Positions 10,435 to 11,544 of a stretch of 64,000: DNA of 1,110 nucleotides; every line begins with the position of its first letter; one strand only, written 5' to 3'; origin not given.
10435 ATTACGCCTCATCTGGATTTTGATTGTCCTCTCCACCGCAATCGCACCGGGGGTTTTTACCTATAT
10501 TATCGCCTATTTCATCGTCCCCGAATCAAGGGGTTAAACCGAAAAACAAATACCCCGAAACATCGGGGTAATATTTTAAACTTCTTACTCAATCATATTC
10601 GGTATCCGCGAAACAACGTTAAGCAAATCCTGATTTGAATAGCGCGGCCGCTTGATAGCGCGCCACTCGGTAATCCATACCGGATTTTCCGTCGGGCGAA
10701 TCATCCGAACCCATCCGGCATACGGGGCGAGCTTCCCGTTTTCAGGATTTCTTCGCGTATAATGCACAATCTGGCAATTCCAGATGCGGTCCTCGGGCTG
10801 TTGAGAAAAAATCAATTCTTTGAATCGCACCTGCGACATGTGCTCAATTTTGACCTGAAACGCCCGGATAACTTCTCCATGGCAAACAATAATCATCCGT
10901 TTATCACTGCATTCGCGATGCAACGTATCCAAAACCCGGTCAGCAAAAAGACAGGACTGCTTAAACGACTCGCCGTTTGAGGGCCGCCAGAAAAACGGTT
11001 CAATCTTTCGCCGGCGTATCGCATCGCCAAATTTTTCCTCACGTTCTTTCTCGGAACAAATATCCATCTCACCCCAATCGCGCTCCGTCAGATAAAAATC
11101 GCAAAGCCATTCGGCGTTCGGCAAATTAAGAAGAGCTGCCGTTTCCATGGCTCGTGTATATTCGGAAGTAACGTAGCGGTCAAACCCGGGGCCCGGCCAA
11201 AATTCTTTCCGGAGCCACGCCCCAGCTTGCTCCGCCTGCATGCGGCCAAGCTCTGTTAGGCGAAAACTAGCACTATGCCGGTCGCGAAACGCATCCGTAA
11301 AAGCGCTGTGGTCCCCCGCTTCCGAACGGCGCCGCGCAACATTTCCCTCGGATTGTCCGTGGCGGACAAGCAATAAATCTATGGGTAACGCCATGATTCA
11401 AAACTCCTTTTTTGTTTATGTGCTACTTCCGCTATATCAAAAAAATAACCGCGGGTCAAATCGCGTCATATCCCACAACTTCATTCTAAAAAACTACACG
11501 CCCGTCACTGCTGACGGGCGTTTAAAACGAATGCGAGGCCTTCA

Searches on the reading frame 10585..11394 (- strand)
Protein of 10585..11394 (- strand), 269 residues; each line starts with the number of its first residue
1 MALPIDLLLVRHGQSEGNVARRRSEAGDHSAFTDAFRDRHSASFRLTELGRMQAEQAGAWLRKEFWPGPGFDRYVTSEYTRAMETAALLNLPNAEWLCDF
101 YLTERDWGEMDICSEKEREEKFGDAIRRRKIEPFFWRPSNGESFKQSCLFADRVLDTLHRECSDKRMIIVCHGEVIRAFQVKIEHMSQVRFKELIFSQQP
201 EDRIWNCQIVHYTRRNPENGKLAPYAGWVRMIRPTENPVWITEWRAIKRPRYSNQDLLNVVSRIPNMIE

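Call 88: search_protein_families(library=pfam, proteins=[window:10585-11394:-], max_evalue=0.001)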
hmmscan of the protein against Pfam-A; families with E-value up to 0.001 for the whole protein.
window:10585-11394:- (269 aa): 1 family
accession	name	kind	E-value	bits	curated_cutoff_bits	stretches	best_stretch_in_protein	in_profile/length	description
PF00300.27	His_Phos_1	-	2.7e-24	86.4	21.7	1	7-194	1-169/194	Histidine phosphatase superfamily (branch 1)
